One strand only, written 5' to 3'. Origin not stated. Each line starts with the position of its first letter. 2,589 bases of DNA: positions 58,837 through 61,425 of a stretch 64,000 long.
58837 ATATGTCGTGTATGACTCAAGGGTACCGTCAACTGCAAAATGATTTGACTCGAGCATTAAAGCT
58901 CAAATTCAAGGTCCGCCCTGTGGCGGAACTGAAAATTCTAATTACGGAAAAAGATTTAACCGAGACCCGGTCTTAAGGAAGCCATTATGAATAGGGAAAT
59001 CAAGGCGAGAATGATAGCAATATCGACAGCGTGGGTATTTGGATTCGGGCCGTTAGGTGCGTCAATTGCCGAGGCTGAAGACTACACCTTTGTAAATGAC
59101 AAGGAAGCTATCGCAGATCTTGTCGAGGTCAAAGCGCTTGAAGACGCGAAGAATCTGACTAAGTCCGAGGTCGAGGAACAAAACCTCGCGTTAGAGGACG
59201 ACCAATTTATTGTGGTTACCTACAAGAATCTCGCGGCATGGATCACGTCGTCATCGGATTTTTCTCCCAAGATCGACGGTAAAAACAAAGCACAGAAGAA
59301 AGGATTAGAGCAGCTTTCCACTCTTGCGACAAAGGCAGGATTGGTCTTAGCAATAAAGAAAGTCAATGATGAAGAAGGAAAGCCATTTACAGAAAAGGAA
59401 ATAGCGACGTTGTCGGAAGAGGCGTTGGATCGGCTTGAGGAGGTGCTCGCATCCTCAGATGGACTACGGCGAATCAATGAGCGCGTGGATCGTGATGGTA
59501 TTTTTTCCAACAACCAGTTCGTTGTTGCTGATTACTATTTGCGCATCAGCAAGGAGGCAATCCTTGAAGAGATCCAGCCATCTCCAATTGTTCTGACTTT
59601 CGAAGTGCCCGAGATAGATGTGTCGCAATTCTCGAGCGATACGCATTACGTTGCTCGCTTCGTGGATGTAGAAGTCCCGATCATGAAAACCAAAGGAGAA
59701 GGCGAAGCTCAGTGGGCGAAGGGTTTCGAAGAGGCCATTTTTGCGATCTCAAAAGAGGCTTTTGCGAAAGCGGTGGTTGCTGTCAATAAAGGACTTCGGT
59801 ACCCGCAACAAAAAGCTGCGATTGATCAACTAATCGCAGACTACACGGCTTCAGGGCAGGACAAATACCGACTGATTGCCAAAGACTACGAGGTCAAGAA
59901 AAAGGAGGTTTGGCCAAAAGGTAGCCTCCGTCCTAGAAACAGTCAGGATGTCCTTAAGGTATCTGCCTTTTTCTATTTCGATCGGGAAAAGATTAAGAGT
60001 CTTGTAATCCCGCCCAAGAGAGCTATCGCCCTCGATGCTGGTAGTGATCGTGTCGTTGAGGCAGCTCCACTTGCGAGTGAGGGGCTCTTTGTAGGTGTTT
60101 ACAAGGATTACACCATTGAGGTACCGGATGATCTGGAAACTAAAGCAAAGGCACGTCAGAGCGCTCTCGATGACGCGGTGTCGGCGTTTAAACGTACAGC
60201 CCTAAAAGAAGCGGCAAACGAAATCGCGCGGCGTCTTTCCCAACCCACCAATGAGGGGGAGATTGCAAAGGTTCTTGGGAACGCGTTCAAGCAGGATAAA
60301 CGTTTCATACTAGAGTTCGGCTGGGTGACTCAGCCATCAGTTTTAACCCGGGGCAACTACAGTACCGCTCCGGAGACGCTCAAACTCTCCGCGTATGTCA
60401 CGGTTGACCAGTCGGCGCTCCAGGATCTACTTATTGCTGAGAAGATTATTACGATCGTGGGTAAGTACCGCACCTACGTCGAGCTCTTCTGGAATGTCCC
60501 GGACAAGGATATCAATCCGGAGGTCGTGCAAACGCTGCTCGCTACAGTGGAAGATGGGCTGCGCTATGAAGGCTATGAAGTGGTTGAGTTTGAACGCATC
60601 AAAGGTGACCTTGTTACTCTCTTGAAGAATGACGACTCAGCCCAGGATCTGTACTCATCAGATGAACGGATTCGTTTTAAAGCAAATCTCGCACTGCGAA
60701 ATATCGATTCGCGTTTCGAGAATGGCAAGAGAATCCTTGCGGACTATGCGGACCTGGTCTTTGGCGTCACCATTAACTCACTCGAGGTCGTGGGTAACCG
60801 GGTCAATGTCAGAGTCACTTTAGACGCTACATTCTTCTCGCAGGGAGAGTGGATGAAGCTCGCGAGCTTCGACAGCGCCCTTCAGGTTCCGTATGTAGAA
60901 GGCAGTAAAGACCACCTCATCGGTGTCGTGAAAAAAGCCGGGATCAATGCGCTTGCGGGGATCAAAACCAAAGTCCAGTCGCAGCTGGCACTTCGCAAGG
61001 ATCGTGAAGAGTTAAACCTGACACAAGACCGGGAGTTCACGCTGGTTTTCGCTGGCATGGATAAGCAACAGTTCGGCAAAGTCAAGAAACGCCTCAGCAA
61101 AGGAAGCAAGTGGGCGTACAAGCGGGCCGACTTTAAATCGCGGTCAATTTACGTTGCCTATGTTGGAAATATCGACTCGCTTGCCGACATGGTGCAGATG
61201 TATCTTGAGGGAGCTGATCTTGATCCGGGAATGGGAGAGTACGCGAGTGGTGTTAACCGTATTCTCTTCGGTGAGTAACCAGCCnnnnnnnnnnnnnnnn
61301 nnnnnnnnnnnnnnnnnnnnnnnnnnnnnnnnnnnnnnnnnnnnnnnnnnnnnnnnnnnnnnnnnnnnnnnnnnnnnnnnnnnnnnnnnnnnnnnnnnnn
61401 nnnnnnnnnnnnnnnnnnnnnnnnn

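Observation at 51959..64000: Low-GC island with a tightly coupled operon of exclusively envelope-targeted proteins (two proteases, TPR scaffold, DUF4384, LPP20/FlgO-like repeat proteins): candidate undescribed extracytoplasmic system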

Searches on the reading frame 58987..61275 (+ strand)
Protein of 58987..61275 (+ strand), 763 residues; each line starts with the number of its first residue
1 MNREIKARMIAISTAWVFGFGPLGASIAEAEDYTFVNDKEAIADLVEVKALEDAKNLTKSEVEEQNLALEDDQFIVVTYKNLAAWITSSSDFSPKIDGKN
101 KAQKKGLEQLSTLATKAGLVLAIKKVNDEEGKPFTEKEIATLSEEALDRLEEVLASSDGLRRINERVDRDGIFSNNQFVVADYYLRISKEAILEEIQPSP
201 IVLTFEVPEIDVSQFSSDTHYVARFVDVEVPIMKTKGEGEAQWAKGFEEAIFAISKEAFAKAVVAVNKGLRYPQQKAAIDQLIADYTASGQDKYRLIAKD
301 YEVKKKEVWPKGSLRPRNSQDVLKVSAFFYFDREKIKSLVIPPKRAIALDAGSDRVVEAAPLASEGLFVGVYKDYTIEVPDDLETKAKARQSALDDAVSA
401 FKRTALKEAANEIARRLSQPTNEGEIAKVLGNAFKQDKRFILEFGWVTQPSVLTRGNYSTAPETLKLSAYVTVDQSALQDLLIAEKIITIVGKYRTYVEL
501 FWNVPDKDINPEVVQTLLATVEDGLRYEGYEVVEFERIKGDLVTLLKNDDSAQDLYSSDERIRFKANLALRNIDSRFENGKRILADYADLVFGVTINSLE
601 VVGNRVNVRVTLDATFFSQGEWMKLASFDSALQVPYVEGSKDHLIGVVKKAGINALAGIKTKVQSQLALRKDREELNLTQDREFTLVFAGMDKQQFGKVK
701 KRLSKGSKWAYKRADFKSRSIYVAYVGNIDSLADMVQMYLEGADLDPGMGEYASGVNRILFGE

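Call 7: search_protein_families(library=pfam, proteins=[window:58987-61275:+], max_evalue=0.1)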
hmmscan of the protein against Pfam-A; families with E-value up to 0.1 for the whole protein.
window:58987-61275:+ (763 aa): 0 families

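Call 8: search_protein_families(library=ncbifam, proteins=[window:58987-61275:+], max_evalue=0.1)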
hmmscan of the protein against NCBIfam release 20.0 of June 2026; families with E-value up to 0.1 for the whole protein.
window:58987-61275:+ (763 aa): 1 family
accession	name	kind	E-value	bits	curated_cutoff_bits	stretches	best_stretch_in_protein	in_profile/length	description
TIGR00543.1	isochor_syn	subfamily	0.0014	17.9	224.75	1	173-297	18-143/349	isochorismate synthase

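Call 12: find_homologous_proteins(query=window:58987-61275:+, max_evalue=0.001)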
Query window:58987-61275:+ (763 aa): 8 proteins with E <= 0.001 among 8000 candidates.
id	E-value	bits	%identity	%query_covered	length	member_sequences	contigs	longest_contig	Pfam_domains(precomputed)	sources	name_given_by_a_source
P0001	0.0e+0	1658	100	100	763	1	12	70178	-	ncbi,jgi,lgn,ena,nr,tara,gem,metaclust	ncbi:MAG: hypothetical protein QF598_00240 [Arenicellales bacterium]|jgi:hypothetical protein|nr:hyp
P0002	0.0e+0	1443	87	99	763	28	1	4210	-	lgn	-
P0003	0.0e+0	1414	85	98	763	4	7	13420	-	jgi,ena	-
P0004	0.0e+0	1304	100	78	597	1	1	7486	-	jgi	-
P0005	0.0e+0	1173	69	100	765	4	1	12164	-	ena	-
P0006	0.0e+0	1153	68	99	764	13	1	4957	-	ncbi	-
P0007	0.0e+0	1152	69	100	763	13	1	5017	-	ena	-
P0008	2.0e-243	828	75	66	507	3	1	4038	-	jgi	jgi:hypothetical protein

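Call 22: search_protein_representatives(protein=window:58987-61275:+)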
Query: 763 residues. Proteins with E-value up to 0.001 (for the whole library): 31; up to 1e-10: 28; up to 1e-30: 19. The best 31 are listed.
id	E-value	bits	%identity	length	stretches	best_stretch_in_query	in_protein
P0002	0.0e+00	1442.7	87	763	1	9-763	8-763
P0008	6.3e-244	827.8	77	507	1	18-507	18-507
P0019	1.1e-240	817.1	47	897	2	196-763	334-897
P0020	3.2e-180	617.3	38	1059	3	214-762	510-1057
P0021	5.9e-150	517.2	35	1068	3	276-761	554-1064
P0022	1.7e-141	489.3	37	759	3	324-762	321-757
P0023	7.5e-130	450.8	40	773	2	287-754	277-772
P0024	3.4e-126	438.7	52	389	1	377-761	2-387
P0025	5.1e-109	381.9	38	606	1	216-762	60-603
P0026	1.6e-93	330.7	31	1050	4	320-761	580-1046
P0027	1.2e-89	317.9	31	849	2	77-759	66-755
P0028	4.4e-81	289.6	37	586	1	353-761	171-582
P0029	1.5e-78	281.2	38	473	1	387-762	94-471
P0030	2.5e-75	270.6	76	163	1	601-763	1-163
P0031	8.6e-73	262.2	38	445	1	361-761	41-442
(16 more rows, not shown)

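Call 24: find_homologous_proteins(query=A1, max_evalue=0.001)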
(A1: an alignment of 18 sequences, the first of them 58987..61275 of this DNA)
Query A1 (18 sequences) (763 aa, profile of the alignment): 9 proteins with E <= 0.001 among 8000 candidates.
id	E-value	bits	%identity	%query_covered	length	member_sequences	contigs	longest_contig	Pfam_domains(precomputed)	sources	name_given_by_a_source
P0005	8.3e-242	822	69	100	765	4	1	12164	-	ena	-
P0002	7.7e-237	806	87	99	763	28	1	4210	-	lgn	-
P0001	5.9e-236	803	100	100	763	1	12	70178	-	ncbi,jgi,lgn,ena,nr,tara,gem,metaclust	ncbi:MAG: hypothetical protein QF598_00240 [Arenicellales bacterium]|jgi:hypothetical protein|nr:hyp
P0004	1.4e-230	785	100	78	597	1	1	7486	-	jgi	-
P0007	1.5e-229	782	69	100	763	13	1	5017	-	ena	-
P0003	4.1e-228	777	85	98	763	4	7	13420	-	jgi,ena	-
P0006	4.3e-226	770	68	99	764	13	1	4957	-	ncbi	-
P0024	1.0e-151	525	52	50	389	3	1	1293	-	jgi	jgi:hypothetical protein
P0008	1.3e-104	369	75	66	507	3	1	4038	-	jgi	jgi:hypothetical protein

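Call 27: find_related_loci(query=A2, collection=genome_contigs, flank=10000)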
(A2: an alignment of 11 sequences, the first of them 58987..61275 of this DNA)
Query A2 (763 aa) in genome_contigs; peptide patterns used: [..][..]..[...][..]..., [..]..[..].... (x = any residue, [..] = any of these).
101 stretches matched a pattern; 2 encode a relative of the query (tblastn E <= 1e-3); 2 distinct loci.
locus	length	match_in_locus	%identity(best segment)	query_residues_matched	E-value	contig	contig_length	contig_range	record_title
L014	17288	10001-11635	38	216-762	7e-115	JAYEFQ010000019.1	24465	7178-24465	MAG: Bacteroidota bacterium isolate MAG268 MAG268_19, whole genome shotgun sequence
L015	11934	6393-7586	38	358-761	1e-77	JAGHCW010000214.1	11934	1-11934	MAG: bacterium isolate AUK292 PB_MBMC_246_c_000000000103, whole genome shotgun sequence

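Call 30: search_protein_families(library=pfam, proteins=[L014:371-2491:+, L014:2494-3735:+, L014:3767-6574:-, L014:7055-8188:+, L014:8486-9820:+, L014:9881-11644:+, L014:11696-14416:+, L014:14469-16688:+], max_evalue=0.001)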
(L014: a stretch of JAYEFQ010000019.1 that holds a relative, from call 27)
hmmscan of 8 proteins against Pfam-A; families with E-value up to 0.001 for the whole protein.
L014:371-2491:+ (707 aa): 8 families
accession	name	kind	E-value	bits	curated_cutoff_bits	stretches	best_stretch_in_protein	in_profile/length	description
PF11987.13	IF-2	-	1.5e-41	141.5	27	1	480-595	2-117/117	Translation-initiation factor 2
PF00009.33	GTP_EFTU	-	2.8e-35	122.1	26.5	1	206-365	3-183/188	Elongation factor Tu GTP binding domain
PF22042.2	EF-G_D2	-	1.5e-28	99.1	27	1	381-459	2-83/84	Elongation factor G domain 2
PF04760.21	IF2_N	-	5.6e-13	48.9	25.3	1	130-180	2-53/53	Translation initiation factor IF-2, N-terminal region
PF01926.29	MMR_HSR1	-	6.6e-09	36.3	21.9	1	209-315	2-113/113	50S ribosome-binding GTPase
PF03144.31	GTP_EFTU_D2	-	4.7e-08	33.8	30.3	1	626-692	1-71/73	Elongation factor Tu domain 2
PF03193.22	RsgA_GTPase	-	1e-06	29.1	30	0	279-343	24-92/174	RsgA GTPase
PF00071.28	Ras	-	0.00011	22.2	21.6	1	210-365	3-157/162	Ras family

L014:2494-3735:+ (414 aa): 2 families
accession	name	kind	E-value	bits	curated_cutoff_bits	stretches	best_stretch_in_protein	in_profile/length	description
PF01551.29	Peptidase_M23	-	2.5e-32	111.4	28.7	1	285-380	2-96/96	Peptidase family M23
PF19425.4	Csd3_N2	-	2.1e-10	41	27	1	152-271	4-120/122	Csd3 second domain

L014:3767-6574:- (935 aa): 2 families
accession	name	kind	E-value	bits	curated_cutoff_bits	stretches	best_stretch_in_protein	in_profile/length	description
PF05193.26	Peptidase_M16_C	-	1e-35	123.7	23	2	684-864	1-180/181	Peptidase M16 inactive domain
PF00675.25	Peptidase_M16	-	2.4e-25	89.6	22.3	1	50-176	5-123/149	Insulinase (Peptidase family M16)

L014:7055-8188:+ (378 aa): 0 families

L014:8486-9820:+ (445 aa): 1 family
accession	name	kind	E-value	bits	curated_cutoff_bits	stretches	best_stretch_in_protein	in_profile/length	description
PF14326.11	DUF4384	-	3.7e-12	46.6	27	1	313-392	2-80/81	Domain of unknown function (DUF4384)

L014:9881-11644:+ (588 aa): 0 families

L014:11696-14416:+ (907 aa): 2 families
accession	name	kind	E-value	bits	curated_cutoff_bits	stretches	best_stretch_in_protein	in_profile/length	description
PF13365.12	Trypsin_2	-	5e-30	105.6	27.6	1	729-859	1-144/144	Trypsin-like peptidase domain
PF00089.32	Trypsin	-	1.1e-06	29.1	20.6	1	729-863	27-198/220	Trypsin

L014:14469-16688:+ (740 aa): 6 families
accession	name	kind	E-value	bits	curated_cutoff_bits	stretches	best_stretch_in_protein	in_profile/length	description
PF03781.23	FGE-sulfatase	-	1.2e-60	205.8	23.3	1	456-722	4-254/255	Sulfatase-modifying factor enzyme 1-like domain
PF08308.17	PEGA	-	1.3e-21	76.7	20.8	1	300-368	2-70/71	PEGA domain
PF00656.27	Peptidase_C14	-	7.7e-16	58.9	21.4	1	46-184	3-137/233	Caspase domain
PF13620.12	CarboxypepD_reg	-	9.8e-09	35.9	32.3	0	401-436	45-81/82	Carboxypeptidase regulatory-like domain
PF13715.12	CarbopepD_reg_2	-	0.00019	21.8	32.2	0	401-434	41-74/88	CarboxypepD_reg-like domain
PF11008.14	DUF2846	-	0.00066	20.2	34.3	0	399-438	44-82/92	Protein of unknown function (DUF2846)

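Call 31: search_protein_families(library=pfam, proteins=[L015:176-1054:+, L015:1101-3236:-, L015:3070-6015:+, L015:6201-7595:+, L015:7780-10518:+, L015:10538-11809:-], max_evalue=0.001)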
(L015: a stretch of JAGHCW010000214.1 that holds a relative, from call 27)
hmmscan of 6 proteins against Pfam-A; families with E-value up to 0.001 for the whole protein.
L015:176-1054:+ (293 aa): 2 families
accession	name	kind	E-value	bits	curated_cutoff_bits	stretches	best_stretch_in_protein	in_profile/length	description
PF02882.25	THF_DHG_CYH_C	-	6.7e-61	204.7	27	1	124-287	2-157/160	Tetrahydrofolate dehydrogenase/cyclohydrolase, NAD(P)-binding domain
PF00763.28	THF_DHG_CYH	-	1.5e-37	128.8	32.8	1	5-120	1-115/115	Tetrahydrofolate dehydrogenase/cyclohydrolase, catalytic domain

L015:1101-3236:- (711 aa): 2 families
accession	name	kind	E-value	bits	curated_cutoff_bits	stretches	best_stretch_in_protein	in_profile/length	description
PF13576.12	Pentapeptide_3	-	1.2e-13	51.5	27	4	302-347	1-45/48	Pentapeptide repeats (9 copies)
PF07885.22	Ion_trans_2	-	3.9e-13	49.5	22.5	1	633-710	11-78/79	Ion channel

L015:3070-6015:+ (982 aa): 5 families
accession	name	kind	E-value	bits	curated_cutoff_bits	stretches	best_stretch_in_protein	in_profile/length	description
PF09382.16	RQC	-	1.4e-27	96.2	23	2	719-806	10-97/114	RQC domain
PF00270.35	DEAD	-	1.2e-25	90.6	26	1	34-192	4-163/167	DEAD/DEAH box helicase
PF00271.37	Helicase_C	-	1.1e-19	71.1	23.5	1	234-339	4-110/110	Helicase conserved C-terminal domain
PF16124.10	RecQ_Zn_bind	-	1.1e-10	42.5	25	1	533-574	23-66/66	RecQ zinc-binding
PF13646.12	HEAT_2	-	1.4e-07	32.1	27.7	1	881-977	3-87/88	HEAT repeats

L015:6201-7595:+ (465 aa): 0 families

L015:7780-10518:+ (913 aa): 4 families
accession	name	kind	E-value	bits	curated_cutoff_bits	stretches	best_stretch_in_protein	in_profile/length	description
PF13365.12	Trypsin_2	-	4.8e-31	108.9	27.6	1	731-863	1-144/144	Trypsin-like peptidase domain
PF00089.32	Trypsin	-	3.5e-08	34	20.6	1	732-867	28-198/220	Trypsin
PF00863.25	Peptidase_C4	-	3e-06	27.1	27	1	714-866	21-175/244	Peptidase family C4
PF05579.19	Peptidase_S32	-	0.00054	19.7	24.7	0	725-882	110-242/297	Equine arteritis virus serine endopeptidase S32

L015:10538-11809:- (423 aa): 2 families
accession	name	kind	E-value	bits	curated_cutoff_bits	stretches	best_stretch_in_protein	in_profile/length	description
PF00587.30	tRNA-synt_2b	-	6.1e-46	157.2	29.3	1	220-398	7-179/179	tRNA synthetase class II core domain (G, H, P, S and T)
PF02403.27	Seryl_tRNA_N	-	4.1e-22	78.9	28.2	1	2-105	3-107/108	Seryl-tRNA synthetase N-terminal domain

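Call 35: find_related_loci(query=A2, collection=metagenome_contigs, flank=10000)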
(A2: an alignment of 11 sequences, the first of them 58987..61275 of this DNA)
Query A2 (763 aa) in metagenome_contigs; peptide patterns used: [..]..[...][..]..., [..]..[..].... (x = any residue, [..] = any of these).
187 stretches matched a pattern; 28 encode a relative of the query (tblastn E <= 1e-3); 28 distinct loci.
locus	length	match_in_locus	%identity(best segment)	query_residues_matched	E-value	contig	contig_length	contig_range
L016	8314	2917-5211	69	1-763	0e+0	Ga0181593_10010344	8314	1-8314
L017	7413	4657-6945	69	1-763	0e+0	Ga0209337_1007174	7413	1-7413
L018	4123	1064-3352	67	5-763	0e+0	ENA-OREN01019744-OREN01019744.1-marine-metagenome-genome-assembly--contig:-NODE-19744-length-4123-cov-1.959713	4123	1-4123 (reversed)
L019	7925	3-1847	74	149-763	0e+0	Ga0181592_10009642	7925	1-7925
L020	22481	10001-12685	44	5-763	5e-176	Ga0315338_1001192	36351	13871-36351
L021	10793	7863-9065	49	361-761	1e-117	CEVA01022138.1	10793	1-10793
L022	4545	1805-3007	49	361-761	6e-117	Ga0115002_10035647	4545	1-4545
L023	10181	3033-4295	46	342-761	2e-115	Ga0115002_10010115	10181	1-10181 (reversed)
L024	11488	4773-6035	46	342-761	1e-114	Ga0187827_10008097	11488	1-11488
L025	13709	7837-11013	37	6-761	2e-114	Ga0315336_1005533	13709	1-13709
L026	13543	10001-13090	39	33-761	1e-113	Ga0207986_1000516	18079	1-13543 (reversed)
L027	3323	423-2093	37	229-762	7e-117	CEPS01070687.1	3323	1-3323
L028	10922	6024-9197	39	2-761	2e-113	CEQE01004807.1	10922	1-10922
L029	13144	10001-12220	37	187-762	2e-112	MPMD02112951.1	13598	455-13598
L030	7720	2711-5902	37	1-761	2e-112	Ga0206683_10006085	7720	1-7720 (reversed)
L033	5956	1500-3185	37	217-763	4e-111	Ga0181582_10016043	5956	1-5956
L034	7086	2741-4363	39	208-763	8e-111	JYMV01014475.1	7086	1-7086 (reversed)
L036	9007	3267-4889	38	208-763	3e-109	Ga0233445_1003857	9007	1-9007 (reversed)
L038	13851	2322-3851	38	245-763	6e-106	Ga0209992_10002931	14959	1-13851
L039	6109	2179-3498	40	315-763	7e-104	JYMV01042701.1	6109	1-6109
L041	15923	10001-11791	36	172-762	3e-111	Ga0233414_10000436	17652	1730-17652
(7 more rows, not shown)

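Call 44: predict_structure(alignment_id=A1)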
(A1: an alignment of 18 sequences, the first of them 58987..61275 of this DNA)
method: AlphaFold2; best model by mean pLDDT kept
length: 763 residues; sequences in the alignment: 18
mean_pLDDT: 80.7   pTM: 0.38
mean pLDDT of the five models: 80.7, 79.5, 77.0, 76.6, 74.3
residues with pLDDT >= 90: 182; 70-90: 458; 50-70: 92; < 50: 31
segments of 3 or more residues with pLDDT < 50: 1-27
pLDDT, mean of each block of 10 residues (from residue 1): 42 36 43 85 84 87 89 91 86 83 90 91 88 81 83 84 89 80 92 77 59 61 86 63 82 90 89 85 86 78 80 59 85 85 80 77 88 90 82 92 92 74 79 87 91 75 88 91 69 75 80 88 82 81 68 76 81 59 76 89 88 82 85 83 86 89 75 61 88 90 90 91 87 89 84 79 72
secondary structure, 60 per line:
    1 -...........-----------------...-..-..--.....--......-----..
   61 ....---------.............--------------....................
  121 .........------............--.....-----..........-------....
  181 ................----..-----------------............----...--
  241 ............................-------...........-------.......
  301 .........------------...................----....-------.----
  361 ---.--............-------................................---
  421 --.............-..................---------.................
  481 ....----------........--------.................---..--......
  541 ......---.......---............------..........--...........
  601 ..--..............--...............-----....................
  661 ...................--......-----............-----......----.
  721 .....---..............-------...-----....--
elements in order (helices of 4 or more, strands of 3 or more residues): H2-12 E41-45 H48-53 H59-64 E74-86 H101-129 H136-147 H150-153 E160-169 E177-188 H189-196 E220-231 H241-268 H276-286 H294-297 E298-309 E322-332 H333-340 E345-348 E367-378 H386-417 H423-435 H437-440 E441-454 E464-474 H475-484 E495-502 H511-527 H535-546 H550-556 H560-571 H578-587 E590-602 E605-618 E621-635 H641-679 E682-687 H693-704 E710-715 E720-725 H729-742 E750-752 E758-761

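Call 46: fold_search(model_id=the predicted structure, library=pdb)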
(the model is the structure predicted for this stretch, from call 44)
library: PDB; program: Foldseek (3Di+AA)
matches with E <= 10: 829; with E <= 0.001: 8
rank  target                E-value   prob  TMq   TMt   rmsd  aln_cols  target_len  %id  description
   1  8z5n_0                3.4e-06  1.00  0.15  0.29  17.5       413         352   12  Cryo-EM structure of the LPHT ring (released 2025-10-22)
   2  3w1e                  1.1e-05  1.00  0.15  0.28  15.4       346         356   11  Structure of FlgT, a flagellar basal body component protein (released 2013-04-03)
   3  4hrv_B                7.0e-05  1.00  0.14  0.57   5.9       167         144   16  Crystal Structure of Lipoprotein GNA1162 from Neisseria meningitidis (released 2013-04-24)
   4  4hrv_A                1.6e-04  1.00  0.14  0.63   5.6       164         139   17  Crystal Structure of Lipoprotein GNA1162 from Neisseria meningitidis (released 2013-04-24)
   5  4uv2_P                3.2e-04  1.00  0.13  0.38  12.2       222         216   14  Structure of the curli transport lipoprotein CsgG in a non-lipidated, pre-pore conformation (released 2014-09-24)
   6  7rxu                  4.4e-04  1.00  0.12  0.55   4.3       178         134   13  Crystal structure of Cj1090c (released 2022-08-31)
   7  6uxc_B                4.4e-04  1.00  0.14  0.52   8.1       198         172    8  1.65A resolution structure of the hypothetical protein CT253 from Chlamydia trachomatis (released 2020-11-11)
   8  4uv2_M                7.6e-04  1.00  0.12  0.34  12.3       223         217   11  Structure of the curli transport lipoprotein CsgG in a non-lipidated, pre-pore conformation (released 2014-09-24)
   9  5t11_H                1.1e-03  1.00  0.12  0.53   5.7       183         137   11  PelC L103M dodecamer from Paraburkholderia phytofirmans, space group C2 (released 2017-03-15)
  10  5t10_B                1.1e-03  1.00  0.12  0.51   6.0       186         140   11  PelC dodecamer from Paraburkholderia phytofirmans, space group P6 (released 2017-03-15)
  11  5t11_G                1.2e-03  1.00  0.12  0.51   5.9       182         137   10  PelC L103M dodecamer from Paraburkholderia phytofirmans, space group C2 (released 2017-03-15)
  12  5t11_C                1.5e-03  1.00  0.12  0.50   5.7       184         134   11  PelC L103M dodecamer from Paraburkholderia phytofirmans, space group C2 (released 2017-03-15)
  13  5t11_I                1.8e-03  1.00  0.13  0.55   5.6       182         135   12  PelC L103M dodecamer from Paraburkholderia phytofirmans, space group C2 (released 2017-03-15)
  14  4uv2_O                1.9e-03  1.00  0.13  0.38  12.1       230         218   13  Structure of the curli transport lipoprotein CsgG in a non-lipidated, pre-pore conformation (released 2014-09-24)
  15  5t11_E                2.1e-03  1.00  0.12  0.49   6.1       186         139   11  PelC L103M dodecamer from Paraburkholderia phytofirmans, space group C2 (released 2017-03-15)
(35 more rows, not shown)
